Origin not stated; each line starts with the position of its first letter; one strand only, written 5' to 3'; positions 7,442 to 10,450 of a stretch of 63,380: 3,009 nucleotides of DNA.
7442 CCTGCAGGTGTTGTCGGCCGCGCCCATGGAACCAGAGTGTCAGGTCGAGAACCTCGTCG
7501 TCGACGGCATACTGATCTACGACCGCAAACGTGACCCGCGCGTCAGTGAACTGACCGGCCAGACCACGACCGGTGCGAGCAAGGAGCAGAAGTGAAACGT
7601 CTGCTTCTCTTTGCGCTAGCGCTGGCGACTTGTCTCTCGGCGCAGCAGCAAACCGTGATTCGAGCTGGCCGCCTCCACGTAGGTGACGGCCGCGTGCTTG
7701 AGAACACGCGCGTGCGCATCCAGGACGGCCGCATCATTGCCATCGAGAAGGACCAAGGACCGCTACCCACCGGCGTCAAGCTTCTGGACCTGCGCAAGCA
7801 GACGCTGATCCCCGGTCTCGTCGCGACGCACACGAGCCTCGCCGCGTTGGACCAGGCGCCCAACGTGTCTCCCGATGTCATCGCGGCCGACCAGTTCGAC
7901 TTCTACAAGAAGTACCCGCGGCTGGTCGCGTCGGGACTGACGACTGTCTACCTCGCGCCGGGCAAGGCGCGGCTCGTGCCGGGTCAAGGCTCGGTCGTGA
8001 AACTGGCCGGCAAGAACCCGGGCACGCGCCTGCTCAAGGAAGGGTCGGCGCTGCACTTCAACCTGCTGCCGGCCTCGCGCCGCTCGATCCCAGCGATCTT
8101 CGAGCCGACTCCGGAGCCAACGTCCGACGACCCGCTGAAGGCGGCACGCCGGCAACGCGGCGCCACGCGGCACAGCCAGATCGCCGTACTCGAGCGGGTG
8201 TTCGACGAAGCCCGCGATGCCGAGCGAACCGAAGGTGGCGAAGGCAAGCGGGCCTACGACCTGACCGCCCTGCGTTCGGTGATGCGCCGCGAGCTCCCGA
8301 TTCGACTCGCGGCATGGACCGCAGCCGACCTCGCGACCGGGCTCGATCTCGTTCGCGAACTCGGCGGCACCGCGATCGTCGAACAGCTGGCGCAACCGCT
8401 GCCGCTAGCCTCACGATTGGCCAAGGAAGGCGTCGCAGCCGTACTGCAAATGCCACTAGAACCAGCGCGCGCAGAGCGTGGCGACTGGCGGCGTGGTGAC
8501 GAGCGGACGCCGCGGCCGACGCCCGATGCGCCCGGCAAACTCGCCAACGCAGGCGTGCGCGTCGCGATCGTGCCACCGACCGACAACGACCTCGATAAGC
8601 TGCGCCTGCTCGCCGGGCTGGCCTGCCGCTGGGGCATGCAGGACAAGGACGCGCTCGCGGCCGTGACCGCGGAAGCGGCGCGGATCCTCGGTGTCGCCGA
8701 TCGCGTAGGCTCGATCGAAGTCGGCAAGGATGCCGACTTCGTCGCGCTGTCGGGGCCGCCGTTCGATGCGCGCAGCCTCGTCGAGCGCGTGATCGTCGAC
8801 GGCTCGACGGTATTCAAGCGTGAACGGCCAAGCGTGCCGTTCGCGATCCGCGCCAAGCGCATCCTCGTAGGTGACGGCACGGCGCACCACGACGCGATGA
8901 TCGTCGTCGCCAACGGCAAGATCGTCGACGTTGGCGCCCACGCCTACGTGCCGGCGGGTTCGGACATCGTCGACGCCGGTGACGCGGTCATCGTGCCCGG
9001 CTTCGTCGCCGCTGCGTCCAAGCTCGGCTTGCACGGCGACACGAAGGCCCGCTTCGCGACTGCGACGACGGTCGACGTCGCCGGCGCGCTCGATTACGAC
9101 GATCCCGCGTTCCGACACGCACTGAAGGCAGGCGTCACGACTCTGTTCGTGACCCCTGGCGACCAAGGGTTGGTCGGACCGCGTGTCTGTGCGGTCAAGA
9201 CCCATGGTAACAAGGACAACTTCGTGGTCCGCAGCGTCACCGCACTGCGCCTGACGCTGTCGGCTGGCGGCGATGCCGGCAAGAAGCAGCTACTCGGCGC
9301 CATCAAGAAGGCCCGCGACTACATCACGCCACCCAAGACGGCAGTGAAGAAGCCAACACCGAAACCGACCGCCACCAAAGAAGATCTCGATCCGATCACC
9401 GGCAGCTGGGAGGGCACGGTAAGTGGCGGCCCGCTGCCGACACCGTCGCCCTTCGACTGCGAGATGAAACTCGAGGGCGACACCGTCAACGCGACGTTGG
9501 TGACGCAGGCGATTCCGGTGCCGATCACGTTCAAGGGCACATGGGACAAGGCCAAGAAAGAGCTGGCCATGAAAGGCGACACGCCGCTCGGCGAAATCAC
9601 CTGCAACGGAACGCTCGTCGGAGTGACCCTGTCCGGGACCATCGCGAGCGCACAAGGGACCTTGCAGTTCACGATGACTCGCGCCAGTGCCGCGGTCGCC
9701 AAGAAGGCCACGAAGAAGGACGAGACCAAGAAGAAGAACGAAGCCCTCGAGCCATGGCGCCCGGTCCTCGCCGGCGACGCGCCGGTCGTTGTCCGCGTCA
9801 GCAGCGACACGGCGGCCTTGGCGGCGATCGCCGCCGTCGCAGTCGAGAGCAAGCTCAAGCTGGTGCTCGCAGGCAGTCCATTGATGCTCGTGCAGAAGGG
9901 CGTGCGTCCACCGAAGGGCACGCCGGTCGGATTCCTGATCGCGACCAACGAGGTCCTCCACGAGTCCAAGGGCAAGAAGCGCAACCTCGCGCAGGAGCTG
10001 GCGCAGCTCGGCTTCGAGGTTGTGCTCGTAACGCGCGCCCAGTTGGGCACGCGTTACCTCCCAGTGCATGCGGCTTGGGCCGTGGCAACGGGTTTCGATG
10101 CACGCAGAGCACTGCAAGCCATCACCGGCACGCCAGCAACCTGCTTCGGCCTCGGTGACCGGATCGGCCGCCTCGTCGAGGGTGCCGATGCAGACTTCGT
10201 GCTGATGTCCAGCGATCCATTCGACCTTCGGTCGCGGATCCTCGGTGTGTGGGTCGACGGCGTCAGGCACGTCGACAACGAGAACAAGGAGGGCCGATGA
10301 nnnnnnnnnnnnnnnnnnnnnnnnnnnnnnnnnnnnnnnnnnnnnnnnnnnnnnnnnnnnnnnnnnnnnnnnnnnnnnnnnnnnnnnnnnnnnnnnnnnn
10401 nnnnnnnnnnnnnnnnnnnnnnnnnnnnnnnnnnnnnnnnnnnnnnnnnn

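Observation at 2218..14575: Eight co-directional secreted amidohydrolase-superfamily paralogues (nine modules) in one 12.4-kb translationally coupled array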

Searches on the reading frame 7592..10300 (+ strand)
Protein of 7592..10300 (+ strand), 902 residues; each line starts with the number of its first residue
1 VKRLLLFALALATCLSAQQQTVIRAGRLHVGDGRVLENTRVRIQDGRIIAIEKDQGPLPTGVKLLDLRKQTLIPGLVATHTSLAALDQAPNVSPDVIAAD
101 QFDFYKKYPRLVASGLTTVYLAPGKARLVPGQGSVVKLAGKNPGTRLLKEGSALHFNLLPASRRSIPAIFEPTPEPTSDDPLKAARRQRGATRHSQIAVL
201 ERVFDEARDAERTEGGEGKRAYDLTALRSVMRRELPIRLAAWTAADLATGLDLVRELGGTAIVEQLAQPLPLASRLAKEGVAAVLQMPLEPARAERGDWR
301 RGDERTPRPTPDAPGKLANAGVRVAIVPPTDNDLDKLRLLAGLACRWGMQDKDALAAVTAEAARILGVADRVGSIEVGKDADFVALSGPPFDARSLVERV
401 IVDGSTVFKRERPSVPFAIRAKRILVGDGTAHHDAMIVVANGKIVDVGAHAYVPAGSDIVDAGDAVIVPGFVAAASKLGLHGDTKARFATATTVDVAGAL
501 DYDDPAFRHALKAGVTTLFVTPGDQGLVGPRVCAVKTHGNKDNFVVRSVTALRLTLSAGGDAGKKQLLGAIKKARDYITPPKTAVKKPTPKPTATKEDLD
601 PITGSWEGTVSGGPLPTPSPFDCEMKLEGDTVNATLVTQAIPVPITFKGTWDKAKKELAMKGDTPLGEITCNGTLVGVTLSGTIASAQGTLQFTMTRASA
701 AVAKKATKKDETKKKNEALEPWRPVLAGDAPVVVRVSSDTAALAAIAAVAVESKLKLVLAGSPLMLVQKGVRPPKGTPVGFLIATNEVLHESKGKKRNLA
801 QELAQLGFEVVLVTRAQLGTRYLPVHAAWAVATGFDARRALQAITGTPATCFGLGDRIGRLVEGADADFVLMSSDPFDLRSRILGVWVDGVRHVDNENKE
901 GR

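Call 4: search_protein_families(library=pfam, proteins=[window:7592-10300:+], max_evalue=0.01)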
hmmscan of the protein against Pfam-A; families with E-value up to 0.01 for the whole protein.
window:7592-10300:+ (902 aa): 2 families
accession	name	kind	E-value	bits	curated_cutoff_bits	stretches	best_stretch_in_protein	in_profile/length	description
PF01979.26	Amidohydro_1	-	8.9e-23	81.5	25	2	793-890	228-342/345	Amidohydrolase family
PF07969.17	Amidohydro_3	-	7.1e-22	78.9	29.7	2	267-408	316-472/472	Amidohydrolase family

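Call 5: search_protein_families(library=ncbifam, proteins=[window:7592-10300:+], max_evalue=0.01)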
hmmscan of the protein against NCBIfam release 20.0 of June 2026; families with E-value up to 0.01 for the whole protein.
window:7592-10300:+ (902 aa): 43 families (the best 25 are shown)
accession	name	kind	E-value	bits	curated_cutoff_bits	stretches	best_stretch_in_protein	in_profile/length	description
NF051886.1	XaaProDiPepCaul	equivalog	3.1e-28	98.9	500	3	23-156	2-138/398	Xaa-Pro dipeptidase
NF011990.0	PRK15446.2-6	subfamily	2.5e-22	79.2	233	2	352-412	329-387/390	alpha-D-ribose 1-methylphosphonate 5-triphosphate diphosphatase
TIGR01224.1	hutI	equivalog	2.2e-20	72.8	298.15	2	316-390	277-355/377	imidazolonepropionase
NF006056.0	PRK08204.1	subfamily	1.2e-19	70.5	391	2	348-387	341-380/449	hypothetical protein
TIGR02318.1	phosphono_phnM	equivalog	2.1e-18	66.4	390.55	3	26-121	5-93/376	phosphonate metabolism protein PhnM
NF011989.0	PRK15446.2-5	equivalog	1.2e-17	63.8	565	2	30-122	12-100/385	alpha-D-ribose 1-methylphosphonate 5-triphosphate diphosphatase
TIGR03178.1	allantoinase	equivalog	4.7e-17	61.9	357.85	2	418-498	3-81/441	allantoinase AllB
NF011984.0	PRK15446.1-5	equivalog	8.2e-17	61.1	260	3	343-407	317-378/379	alpha-D-ribose 1-methylphosphonate 5-triphosphate diphosphatase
NF011987.0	PRK15446.2-3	subfamily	1.2e-14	54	253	2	839-893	331-383/395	alpha-D-ribose 1-methylphosphonate 5-triphosphate diphosphatase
NF006549.0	PRK09045.1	equivalog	2e-14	53.1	540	1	350-387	342-379/444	TRZ/ATZ family hydrolase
NF006055.0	PRK08203.1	equivalog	5.8e-13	48.2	532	1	33-83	21-71/455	8-oxoguanine deaminase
NF006679.0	PRK09228.1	subfamily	1.1e-12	47.4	351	1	354-387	353-386/433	guanine deaminase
NF005557.0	PRK07228.1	equivalog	3.4e-12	45.8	522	1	349-396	337-384/445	5'-deoxyadenosine deaminase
NF006689.0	PRK09237.1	equivalog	4.6e-12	45.2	371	1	20-95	4-78/383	amidohydrolase/deacetylase family metallohydrolase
TIGR00221.1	nagA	equivalog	1.4e-11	44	225.65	1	352-387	332-367/380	N-acetylglucosamine-6-phosphate deacetylase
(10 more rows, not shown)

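Call 11: find_homologous_proteins(query=window:7592-10300:+, max_evalue=0.00001)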
Query window:7592-10300:+ (902 aa): 336 proteins with E <= 0.00001 among 8000 candidates; the best 120 are listed.
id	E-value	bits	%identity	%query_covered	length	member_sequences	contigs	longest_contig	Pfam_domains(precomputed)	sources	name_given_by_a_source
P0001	0.0e+0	1982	100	100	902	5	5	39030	PF07969.18,PF01979.27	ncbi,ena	-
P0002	0.0e+0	1106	58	98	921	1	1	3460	PF07969.18,PF01979.27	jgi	jgi:imidazolonepropionase-like amidohydrolase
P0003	8.0e-294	995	56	97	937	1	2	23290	PF07969.18,PF01979.27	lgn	-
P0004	9.7e-281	952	53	98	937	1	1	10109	PF07969.18,PF01979.27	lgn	-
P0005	1.9e-263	895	51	100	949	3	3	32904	PF07969.18,PF01979.27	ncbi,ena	-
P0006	7.2e-250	850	49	97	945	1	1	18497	PF07969.18,PF01979.27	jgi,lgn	-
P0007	1.3e-229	783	45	97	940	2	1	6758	PF07969.18,PF01979.27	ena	-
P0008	2.6e-222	759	46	97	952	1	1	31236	PF07969.18,PF22039.2,PF01979.27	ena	-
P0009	3.4e-222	758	44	96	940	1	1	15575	PF07969.18,PF22039.2,PF01979.27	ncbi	-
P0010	1.4e-217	743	46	98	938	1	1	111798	PF07969.18,PF01979.27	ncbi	ncbi:MAG: amidohydrolase family protein [Planctomycetota bacterium]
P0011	2.4e-217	742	44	98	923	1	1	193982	PF07969.18,PF01979.27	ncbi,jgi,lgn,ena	-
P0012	1.7e-204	700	43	97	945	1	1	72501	PF07969.18,PF01979.27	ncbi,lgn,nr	ncbi:MAG: hypothetical protein CSA62_11950 [Planctomycetota bacterium]|nr:MAG: hypothetical protein 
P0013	2.7e-183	629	50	72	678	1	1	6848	PF07969.18,PF01979.27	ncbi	ncbi:MAG: amidohydrolase family protein, partial [Planctomycetota bacterium]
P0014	9.7e-147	509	36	100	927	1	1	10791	PF07969.18,PF01979.27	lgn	-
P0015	2.5e-142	494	38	98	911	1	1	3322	PF07969.18,PF01979.27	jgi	jgi:imidazolonepropionase-like amidohydrolase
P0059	1.3e-84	303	32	62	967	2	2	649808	PF07969.18,PF01979.27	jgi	jgi:imidazolonepropionase-like amidohydrolase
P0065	2.0e-80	289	29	99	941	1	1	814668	PF07969.18,PF01979.27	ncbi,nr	ncbi:MAG: amidohydrolase family protein [Planctomycetes bacterium]|nr:amidohydrolase family protein 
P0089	6.1e-77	278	34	58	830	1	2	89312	PF07969.18,PF01979.27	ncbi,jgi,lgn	jgi:imidazolonepropionase-like amidohydrolase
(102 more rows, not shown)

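Call 13: find_related_loci(query=A1, collection=genome_contigs, flank=10000)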
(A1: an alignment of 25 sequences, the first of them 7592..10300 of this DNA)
Query A1 (902 aa) in genome_contigs; peptide patterns used: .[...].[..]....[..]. (x = any residue, [..] = any of these).
173 stretches matched a pattern; 152 encode a relative of the query (tblastn E <= 1e-3); the best 80 are kept; 80 distinct loci.
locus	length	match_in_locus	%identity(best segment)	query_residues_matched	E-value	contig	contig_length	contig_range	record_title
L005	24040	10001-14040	44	9-902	0e+0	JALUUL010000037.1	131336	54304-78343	MAG: Planctomycetota bacterium isolate 128-326_metabat1_scaf2bin.009 128-326_scaffold_26_c1, whole genome shotgun sequen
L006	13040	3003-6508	51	1-900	0e+0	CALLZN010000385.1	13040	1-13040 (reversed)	MAG TPA_asm: uncultured bacterium isolate SRR2107182_bin.46_CONCOCT_v1.1_MAG genome assembly, contig: ERZ794931.2528, wh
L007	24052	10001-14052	34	3-899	7e-139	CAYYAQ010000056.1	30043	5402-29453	MAG TPA_asm: uncultured candidatus Brocadiaceae bacterium isolate SRP308112_co1_416 genome assembly, contig: NODE_2010_l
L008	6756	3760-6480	35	23-899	3e-131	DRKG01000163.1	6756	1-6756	MAG TPA_asm: bacterium isolate HyVt-435 HyVt-435_k145_1351468, whole genome shotgun sequence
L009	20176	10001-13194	35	23-900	7e-128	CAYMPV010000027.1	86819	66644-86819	MAG TPA_asm: uncultured candidatus Brocadiaceae bacterium isolate SRP329715_co2_17 genome assembly, contig: NODE_560_len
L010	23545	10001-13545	36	23-894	1e-127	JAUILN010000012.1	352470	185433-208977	MAG: bacterium isolate Co_bin.47 NODE_266_length_352470_cov_13.818731, whole genome shotgun sequence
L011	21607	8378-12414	35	21-890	5e-127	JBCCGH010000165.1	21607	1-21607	MAG: Planctomycetota bacterium isolate P01_B01_bin.39 k141_3340240_length_21607_cov_22.5826, whole genome shotgun sequen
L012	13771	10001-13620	34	23-902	7e-127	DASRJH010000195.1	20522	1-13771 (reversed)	MAG TPA_asm: Planctomycetota bacterium isolate SMAG_U10131 k141_2412334, whole genome shotgun sequence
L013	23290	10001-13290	35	23-899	5e-126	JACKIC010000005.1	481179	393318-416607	MAG: Planctomycetota bacterium isolate HK-STAS-PLAN-34 HK-STAS-PLAN-34_5, whole genome shotgun sequence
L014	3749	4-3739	51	3-899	2e-129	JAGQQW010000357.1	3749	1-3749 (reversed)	MAG: Planctomycetota bacterium isolate HKST-UBA76 NODE_358_length_3749_cov_3.056917, whole genome shotgun sequence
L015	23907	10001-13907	33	1-899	3e-123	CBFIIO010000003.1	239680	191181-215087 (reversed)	MAG: Planctomycetota bacterium isolate Co_bin_869_indstr genome assembly, contig: Co_bin_869_indstr_c3, whole genome sho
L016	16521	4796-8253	34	18-902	4e-120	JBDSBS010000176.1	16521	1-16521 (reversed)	MAG: Planctomycetota bacterium isolate cluster1_bin.139 k127_9865728, whole genome shotgun sequence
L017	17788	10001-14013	34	3-899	1e-119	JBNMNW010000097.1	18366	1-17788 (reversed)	MAG: Planctomycetota bacterium isolate 3300053697_24 Ga0535652_0003758, whole genome shotgun sequence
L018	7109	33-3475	35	16-898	1e-117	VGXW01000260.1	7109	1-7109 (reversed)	MAG: Planctomycetota bacterium isolate K_DeepCast_100m_mx_218 K_DeepCast_100m_mx_218_Ga0194127_10016065, whole genome sh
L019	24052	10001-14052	34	4-902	1e-117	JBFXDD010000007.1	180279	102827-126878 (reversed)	MAG: Planctomycetota bacterium isolate CA_2019_TPBS_85 NODE_728_length_180279_cov_83.047210_TPBS, whole genome shotgun s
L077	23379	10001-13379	34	1-890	1e-61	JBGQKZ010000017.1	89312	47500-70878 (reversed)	MAG: Gemmataceae bacterium isolate OBJ2_061818_050_5 k141_867725_length_89312_cov_25.0137, whole genome shotgun sequence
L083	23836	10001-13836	31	3-892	3e-57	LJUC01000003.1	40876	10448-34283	MAG: Phycisphaerae bacterium SM23_30 WORSMTZ_933, whole genome shotgun sequence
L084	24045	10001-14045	33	2-897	2e-56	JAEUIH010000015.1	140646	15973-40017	MAG: Planctomyces sp. isolate new MAG-38 NODE_15_length_140646_cov_8.669742, whole genome shotgun sequence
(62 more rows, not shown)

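Call 39: find_encoding_contigs(protein=P0065, flank=10000, max_places=1)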
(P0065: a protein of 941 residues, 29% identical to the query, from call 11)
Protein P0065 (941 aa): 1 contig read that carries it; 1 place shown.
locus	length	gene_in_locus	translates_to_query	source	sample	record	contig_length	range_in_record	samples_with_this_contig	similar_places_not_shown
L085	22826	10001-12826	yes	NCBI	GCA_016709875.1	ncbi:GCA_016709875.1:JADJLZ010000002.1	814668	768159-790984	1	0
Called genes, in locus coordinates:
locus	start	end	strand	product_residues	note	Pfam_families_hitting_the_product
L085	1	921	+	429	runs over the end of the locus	PF02885:Glycos_trans_3N, PF00591:Glycos_transf_3, PF07831:PYNP_C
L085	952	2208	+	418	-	PF01773:Nucleos_tra2_N, PF07670:Gate, PF07662:Nucleos_tra2_C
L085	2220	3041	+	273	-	PF01048:PNP_UDP_1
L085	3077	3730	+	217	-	PF01791:DeoC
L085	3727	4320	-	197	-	-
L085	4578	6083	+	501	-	PF07969:Amidohydro_3, PF01979:Amidohydro_1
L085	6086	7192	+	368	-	PF07969:Amidohydro_3, PF01979:Amidohydro_1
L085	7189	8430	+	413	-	PF01979:Amidohydro_1, PF07969:Amidohydro_3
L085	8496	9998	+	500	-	PF01979:Amidohydro_1 (faint), PF07969:Amidohydro_3 (weak)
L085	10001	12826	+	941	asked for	PF07969:Amidohydro_3, PF01979:Amidohydro_1, PF07969:Amidohydro_3 (weak)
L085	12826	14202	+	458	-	PF01979:Amidohydro_1, PF07969:Amidohydro_3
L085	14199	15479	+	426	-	PF01979:Amidohydro_1, PF07969:Amidohydro_3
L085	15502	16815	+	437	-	PF01979:Amidohydro_1 (weak), PF07969:Amidohydro_3 (weak)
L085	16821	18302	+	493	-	PF01979:Amidohydro_1, PF07969:Amidohydro_3 (weak)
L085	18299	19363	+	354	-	PF02885:Glycos_trans_3N, PF00591:Glycos_transf_3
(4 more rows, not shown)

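Call 40: find_encoding_contigs(protein=P0059, flank=10000, max_places=1)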
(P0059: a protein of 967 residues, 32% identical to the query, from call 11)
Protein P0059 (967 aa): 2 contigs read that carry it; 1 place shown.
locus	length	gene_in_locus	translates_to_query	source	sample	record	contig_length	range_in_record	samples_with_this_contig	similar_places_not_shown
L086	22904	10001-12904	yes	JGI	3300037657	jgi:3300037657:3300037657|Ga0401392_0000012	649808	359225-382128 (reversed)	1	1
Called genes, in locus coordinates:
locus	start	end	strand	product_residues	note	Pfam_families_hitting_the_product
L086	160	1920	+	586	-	PF13231:PMT_2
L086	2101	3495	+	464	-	-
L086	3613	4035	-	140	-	-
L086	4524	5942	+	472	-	PF01979:Amidohydro_1, PF07969:Amidohydro_3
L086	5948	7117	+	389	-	PF01979:Amidohydro_1, PF07969:Amidohydro_3 (weak)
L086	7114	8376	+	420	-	PF01979:Amidohydro_1, PF07969:Amidohydro_3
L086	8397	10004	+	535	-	PF01979:Amidohydro_1 (weak), PF07969:Amidohydro_3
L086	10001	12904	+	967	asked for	PF01979:Amidohydro_1, PF07969:Amidohydro_3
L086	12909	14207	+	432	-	PF07969:Amidohydro_3 (faint), PF01979:Amidohydro_1 (weak)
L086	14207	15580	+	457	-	PF07969:Amidohydro_3 (weak), PF01979:Amidohydro_1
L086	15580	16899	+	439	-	PF07969:Amidohydro_3 (weak), PF01979:Amidohydro_1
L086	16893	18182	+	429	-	PF01979:Amidohydro_1, PF07969:Amidohydro_3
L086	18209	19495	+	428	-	PF01979:Amidohydro_1 (weak), PF07969:Amidohydro_3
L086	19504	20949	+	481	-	-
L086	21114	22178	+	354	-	PF02885:Glycos_trans_3N, PF00591:Glycos_transf_3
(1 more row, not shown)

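Call 41: predict_structure(alignment_id=A1)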
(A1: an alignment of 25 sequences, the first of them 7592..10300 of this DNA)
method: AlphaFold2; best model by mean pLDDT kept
length: 902 residues; sequences in the alignment: 25
mean_pLDDT: 86.3   pTM: 0.62
mean pLDDT of the five models: 86.3, 84.8, 83.7, 82.3, 81.7
residues with pLDDT >= 90: 538; 70-90: 267; 50-70: 44; < 50: 53
segments of 3 or more residues with pLDDT < 50: 1-3, 10-17, 483-488, 584-598, 700-712, 899-902
pLDDT, mean of each block of 10 residues (from residue 1): 49 52 94 92 94 86 88 97 92 95 93 97 95 96 92 94 87 83 86 92 93 85 94 95 91 94 89 94 89 57 64 92 93 92 90 96 97 96 94 88 94 81 93 94 92 82 94 90 45 78 89 95 69 89 89 90 92 89 50 41 88 78 88 87 84 88 83 88 87 80 36 71 91 93 95 95 92 91 91 89 95 87 90 92 96 94 96 89 92 74 34
secondary structure, 60 per line:
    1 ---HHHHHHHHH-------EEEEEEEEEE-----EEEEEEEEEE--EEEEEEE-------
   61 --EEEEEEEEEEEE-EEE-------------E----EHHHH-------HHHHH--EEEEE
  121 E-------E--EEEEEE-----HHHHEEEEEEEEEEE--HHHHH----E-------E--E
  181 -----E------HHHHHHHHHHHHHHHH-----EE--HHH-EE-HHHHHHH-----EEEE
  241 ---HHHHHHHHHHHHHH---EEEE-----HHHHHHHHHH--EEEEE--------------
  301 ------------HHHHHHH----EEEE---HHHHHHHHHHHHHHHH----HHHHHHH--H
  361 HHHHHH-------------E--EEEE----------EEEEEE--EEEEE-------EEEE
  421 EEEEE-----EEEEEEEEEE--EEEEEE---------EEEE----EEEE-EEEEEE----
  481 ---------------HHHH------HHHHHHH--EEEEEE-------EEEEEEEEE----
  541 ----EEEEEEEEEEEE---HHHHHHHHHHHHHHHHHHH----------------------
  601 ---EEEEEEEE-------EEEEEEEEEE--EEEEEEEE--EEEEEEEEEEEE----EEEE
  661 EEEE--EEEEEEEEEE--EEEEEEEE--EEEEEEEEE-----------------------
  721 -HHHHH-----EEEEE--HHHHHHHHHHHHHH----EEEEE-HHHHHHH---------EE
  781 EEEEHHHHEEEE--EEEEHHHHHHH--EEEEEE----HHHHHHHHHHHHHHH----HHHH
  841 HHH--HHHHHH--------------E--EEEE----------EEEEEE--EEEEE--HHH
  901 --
elements in order (helices of 4 or more, strands of 3 or more residues): H4-12 E20-29 E35-44 E47-53 E63-74 E76-78 H98-101 H109-113 E116-121 E132-137 H143-146 E147-157 H160-164 H193-208 H225-231 E237-240 H244-257 E261-264 H270-279 E282-286 H313-319 E324-327 H331-346 H351-357 H360-366 E383-386 E397-402 E405-409 E417-425 E431-440 E443-448 E458-461 E466-469 E471-476 H496-499 H506-512 E515-520 E528-536 E545-556 H560-578 E604-611 E619-628 E631-638 E641-652 E657-664 E667-676 E679-686 E689-697 H722-726 E732-736 H739-752 E757-761 H763-769 E779-784 H785-788 E789-792 E795-798 H799-805 E808-813 H818-832 H837-843 H846-851 E869-872 E883-888 E891-895

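Call 45: fold_search(model_id=the predicted structure, library=pdb)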
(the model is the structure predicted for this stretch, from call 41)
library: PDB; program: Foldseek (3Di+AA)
matches with E <= 10: 1321; with E <= 0.001: 312
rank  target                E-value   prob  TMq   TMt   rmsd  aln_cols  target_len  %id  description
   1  3ooq_F                2.2e-29  1.00  0.36  0.82   4.7       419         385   26  CRYSTAL STRUCTURE OF amidohydrolase from Thermotoga maritima MSB8 (released 2010-09-15)
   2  3ooq_A                8.0e-29  1.00  0.36  0.83   4.5       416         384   25  CRYSTAL STRUCTURE OF amidohydrolase from Thermotoga maritima MSB8 (released 2010-09-15)
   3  3ooq_B                2.5e-28  1.00  0.36  0.82   4.7       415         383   26  CRYSTAL STRUCTURE OF amidohydrolase from Thermotoga maritima MSB8 (released 2010-09-15)
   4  3feq_L                8.6e-15  1.00  0.29  0.59   9.7       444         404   19  Crystal structure of uncharacterized protein eah89906 (released 2008-12-16)
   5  3feq_K                3.0e-14  1.00  0.28  0.57   9.7       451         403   18  Crystal structure of uncharacterized protein eah89906 (released 2008-12-16)
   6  3feq_J                3.7e-14  1.00  0.28  0.58   9.7       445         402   19  Crystal structure of uncharacterized protein eah89906 (released 2008-12-16)
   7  3feq_C                5.1e-14  1.00  0.27  0.56   9.6       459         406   18  Crystal structure of uncharacterized protein eah89906 (released 2008-12-16)
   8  3mtw                  8.6e-14  1.00  0.27  0.56  10.2       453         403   18  Crystal structure of L-Lysine, L-Arginine carboxypeptidase Cc2672 from Caulobacter Crescentus CB15 complexed with N-meth (released 2010-07-28)
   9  3feq_A                1.0e-13  1.00  0.28  0.57   9.7       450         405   18  Crystal structure of uncharacterized protein eah89906 (released 2008-12-16)
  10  3feq_O                1.4e-13  1.00  0.28  0.58   9.6       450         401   18  Crystal structure of uncharacterized protein eah89906 (released 2008-12-16)
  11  3n2c_A                1.6e-13  1.00  0.28  0.57   9.6       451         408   18  Crystal structure of prolidase eah89906 complexed with n-methylphosphonate-l-proline (released 2010-06-02)
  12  4f0s                  2.7e-13  1.00  0.25  0.48  10.6       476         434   17  Crystal structure of an adenosine deaminase homolog from Chromobacterium violaceum (target NYSGRC-019589) with bound ino (released 2012-06-06)
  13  3feq_N                2.8e-13  1.00  0.28  0.58   9.7       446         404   18  Crystal structure of uncharacterized protein eah89906 (released 2008-12-16)
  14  4wgx_A                3.1e-13  1.00  0.26  0.47  10.8       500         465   16  Crystal Structure of Molinate Hydrolase (released 2015-02-11)
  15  4f0r                  3.3e-13  1.00  0.25  0.48   8.9       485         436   20  Crystal structure of an adenosine deaminase homolog from Chromobacterium violaceum (target NYSGRC-019589) bound Zn and 5 (released 2012-06-06)
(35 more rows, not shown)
